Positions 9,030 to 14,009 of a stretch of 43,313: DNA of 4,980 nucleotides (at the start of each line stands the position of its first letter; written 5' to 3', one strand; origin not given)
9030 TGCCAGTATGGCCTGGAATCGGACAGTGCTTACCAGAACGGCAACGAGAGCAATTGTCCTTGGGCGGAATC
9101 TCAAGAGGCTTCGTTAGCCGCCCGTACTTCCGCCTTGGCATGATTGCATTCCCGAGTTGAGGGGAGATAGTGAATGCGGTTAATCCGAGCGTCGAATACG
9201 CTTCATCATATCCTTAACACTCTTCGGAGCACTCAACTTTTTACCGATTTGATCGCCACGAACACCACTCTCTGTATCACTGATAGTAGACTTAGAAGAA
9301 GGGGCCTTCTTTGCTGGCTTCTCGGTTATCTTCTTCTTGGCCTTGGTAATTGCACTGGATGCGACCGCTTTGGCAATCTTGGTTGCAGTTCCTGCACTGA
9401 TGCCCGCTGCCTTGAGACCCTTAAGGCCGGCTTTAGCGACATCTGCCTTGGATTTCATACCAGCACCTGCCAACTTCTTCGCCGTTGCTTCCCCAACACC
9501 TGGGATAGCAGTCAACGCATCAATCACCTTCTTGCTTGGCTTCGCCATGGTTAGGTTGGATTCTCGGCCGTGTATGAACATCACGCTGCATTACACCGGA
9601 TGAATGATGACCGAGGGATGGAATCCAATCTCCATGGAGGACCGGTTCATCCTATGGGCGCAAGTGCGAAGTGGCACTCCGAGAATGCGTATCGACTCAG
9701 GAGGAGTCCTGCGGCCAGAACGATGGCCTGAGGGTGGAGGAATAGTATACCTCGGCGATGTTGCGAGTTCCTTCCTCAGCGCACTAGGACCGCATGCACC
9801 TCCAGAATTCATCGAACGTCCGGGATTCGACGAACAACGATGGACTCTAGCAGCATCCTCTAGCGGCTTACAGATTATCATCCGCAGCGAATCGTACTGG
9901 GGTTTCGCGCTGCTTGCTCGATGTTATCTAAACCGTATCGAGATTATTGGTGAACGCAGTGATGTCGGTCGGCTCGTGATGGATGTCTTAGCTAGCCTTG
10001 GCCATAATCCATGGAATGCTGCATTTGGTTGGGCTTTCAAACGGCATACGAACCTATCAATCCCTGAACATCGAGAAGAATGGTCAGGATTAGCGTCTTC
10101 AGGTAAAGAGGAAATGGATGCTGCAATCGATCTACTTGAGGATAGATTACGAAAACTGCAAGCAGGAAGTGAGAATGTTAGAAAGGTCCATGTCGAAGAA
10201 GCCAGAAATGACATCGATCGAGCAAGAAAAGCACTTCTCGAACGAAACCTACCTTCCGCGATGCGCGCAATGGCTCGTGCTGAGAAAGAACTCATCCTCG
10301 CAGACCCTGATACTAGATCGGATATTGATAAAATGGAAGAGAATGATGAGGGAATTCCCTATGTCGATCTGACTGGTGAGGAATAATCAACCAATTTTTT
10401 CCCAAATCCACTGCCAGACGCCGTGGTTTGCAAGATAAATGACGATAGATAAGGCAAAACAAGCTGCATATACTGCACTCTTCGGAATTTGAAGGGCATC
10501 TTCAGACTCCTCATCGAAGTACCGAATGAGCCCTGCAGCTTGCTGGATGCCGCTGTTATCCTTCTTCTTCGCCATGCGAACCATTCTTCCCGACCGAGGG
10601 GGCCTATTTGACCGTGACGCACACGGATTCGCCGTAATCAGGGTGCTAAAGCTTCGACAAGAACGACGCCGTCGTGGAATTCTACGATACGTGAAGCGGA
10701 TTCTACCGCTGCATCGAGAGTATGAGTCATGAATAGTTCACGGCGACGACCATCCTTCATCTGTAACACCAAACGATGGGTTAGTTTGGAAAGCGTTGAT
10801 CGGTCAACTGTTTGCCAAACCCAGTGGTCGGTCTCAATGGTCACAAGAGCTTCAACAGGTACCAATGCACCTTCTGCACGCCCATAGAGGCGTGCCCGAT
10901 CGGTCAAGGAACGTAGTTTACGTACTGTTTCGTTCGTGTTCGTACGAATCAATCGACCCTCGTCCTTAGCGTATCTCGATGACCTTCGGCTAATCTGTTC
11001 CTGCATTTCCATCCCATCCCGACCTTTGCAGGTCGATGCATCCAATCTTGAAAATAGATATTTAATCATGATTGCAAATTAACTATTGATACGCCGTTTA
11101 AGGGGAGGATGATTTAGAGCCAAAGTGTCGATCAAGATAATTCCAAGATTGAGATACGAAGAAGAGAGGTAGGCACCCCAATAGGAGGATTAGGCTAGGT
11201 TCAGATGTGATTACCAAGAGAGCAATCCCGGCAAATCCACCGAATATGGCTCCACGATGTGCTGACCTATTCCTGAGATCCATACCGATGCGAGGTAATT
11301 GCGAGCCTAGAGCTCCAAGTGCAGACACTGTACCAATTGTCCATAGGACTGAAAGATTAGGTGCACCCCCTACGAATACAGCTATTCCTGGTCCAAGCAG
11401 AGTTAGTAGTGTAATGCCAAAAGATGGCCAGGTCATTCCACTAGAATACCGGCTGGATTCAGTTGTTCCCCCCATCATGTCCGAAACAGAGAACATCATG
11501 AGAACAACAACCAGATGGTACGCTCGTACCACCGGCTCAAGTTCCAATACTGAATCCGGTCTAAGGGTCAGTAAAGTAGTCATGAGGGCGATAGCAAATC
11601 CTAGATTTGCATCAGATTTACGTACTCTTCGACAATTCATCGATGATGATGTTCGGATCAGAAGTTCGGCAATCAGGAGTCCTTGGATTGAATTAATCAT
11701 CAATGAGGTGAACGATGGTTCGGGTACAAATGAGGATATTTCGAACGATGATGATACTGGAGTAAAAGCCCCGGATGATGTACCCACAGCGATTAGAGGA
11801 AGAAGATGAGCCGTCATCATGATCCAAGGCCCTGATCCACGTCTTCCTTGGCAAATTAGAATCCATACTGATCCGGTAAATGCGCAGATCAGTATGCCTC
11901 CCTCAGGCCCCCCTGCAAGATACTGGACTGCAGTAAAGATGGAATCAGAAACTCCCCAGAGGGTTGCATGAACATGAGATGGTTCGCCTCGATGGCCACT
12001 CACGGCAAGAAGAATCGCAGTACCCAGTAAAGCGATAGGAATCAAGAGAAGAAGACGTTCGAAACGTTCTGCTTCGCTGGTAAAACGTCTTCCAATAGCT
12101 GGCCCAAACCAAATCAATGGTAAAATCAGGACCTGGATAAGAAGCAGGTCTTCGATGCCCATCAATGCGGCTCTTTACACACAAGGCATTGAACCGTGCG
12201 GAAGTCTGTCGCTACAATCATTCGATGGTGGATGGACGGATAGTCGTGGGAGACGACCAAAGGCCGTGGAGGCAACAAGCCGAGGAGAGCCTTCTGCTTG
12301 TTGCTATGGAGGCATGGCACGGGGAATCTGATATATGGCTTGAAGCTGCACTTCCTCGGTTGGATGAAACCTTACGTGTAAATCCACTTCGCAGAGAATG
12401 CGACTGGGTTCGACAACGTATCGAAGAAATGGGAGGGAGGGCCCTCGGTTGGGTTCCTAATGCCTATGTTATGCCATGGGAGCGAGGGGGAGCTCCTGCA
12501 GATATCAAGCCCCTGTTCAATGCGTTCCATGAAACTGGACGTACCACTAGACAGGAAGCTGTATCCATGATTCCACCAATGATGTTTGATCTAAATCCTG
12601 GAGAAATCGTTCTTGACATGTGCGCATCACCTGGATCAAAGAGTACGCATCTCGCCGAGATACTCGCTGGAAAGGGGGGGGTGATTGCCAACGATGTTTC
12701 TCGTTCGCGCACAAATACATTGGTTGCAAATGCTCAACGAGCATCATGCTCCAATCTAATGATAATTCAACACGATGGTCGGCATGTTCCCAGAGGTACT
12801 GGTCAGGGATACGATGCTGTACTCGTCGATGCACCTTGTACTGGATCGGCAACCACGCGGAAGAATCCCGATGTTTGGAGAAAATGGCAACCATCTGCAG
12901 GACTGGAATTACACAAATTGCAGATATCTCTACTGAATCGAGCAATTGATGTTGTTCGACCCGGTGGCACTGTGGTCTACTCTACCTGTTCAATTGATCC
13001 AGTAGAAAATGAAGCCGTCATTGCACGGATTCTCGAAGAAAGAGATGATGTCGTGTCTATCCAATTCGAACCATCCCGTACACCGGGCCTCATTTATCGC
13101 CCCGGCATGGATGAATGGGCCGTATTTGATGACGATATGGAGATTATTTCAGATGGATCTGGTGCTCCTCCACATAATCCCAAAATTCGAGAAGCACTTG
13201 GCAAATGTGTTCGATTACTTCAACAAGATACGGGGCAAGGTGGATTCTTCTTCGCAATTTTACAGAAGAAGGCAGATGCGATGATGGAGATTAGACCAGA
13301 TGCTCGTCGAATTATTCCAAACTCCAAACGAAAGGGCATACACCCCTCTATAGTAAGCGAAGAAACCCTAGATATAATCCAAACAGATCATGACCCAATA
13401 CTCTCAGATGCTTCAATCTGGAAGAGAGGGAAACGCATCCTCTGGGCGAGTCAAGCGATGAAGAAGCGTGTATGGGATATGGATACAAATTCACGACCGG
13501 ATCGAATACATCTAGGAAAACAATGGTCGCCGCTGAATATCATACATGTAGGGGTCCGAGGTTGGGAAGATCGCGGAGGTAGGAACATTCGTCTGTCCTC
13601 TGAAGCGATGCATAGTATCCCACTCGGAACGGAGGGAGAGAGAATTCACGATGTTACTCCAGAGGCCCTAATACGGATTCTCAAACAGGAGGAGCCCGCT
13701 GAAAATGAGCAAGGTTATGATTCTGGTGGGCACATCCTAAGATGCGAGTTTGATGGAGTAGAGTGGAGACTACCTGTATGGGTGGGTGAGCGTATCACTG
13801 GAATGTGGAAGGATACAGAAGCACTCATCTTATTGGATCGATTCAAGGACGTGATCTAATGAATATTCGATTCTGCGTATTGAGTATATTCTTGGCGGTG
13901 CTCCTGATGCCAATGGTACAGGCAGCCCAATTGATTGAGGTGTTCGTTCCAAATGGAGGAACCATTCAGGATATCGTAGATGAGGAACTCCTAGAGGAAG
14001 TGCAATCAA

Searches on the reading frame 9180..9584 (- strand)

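Call 8: search_protein_families(library=pfam, proteins=[window:9180-9584:-], max_evalue=0.001)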
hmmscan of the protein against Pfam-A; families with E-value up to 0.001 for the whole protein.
window:9180-9584:- (134 aa): 3 families
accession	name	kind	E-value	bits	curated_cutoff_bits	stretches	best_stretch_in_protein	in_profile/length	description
PF14520.12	HHH_5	-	5.1e-07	30.5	27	1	22-73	2-54/57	Helix-hairpin-helix domain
PF21999.2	IMS_HHH_1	-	0.00038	21.3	27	1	26-59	2-35/53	DNA polymerase-iota, thumb domain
PF10391.15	DNA_pol_lambd_f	-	0.00044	20.5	29.8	1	24-53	3-32/51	Fingers domain of DNA polymerase lambda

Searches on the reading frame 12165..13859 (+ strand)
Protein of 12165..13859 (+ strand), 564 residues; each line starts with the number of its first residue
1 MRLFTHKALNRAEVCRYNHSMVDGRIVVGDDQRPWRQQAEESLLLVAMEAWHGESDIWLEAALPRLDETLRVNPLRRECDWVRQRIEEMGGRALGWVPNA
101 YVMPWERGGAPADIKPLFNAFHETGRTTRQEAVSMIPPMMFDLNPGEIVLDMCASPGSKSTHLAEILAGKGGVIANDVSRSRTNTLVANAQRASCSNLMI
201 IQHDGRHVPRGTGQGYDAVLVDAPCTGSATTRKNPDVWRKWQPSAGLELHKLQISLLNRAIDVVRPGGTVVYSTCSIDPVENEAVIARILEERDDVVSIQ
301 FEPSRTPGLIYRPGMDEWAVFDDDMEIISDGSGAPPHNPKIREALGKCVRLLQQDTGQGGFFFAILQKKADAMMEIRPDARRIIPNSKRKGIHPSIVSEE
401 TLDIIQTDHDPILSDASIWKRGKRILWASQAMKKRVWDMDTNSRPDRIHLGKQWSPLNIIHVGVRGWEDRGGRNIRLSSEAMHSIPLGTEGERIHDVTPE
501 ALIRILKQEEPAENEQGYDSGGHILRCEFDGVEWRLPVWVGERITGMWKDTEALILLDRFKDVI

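Call 8: search_protein_families(library=pfam, proteins=[window:12165-13859:+], max_evalue=0.001)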
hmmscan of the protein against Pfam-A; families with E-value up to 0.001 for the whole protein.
window:12165-13859:+ (564 aa): 2 families
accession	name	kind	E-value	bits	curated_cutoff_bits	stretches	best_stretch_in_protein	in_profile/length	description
PF01189.24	Methyltr_RsmB-F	-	3.1e-48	164.5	27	1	139-308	2-172/199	16S rRNA methyltransferase RsmB/F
PF01728.25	FtsJ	-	3.2e-05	24.4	24.1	1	141-276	16-141/181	FtsJ-like methyltransferase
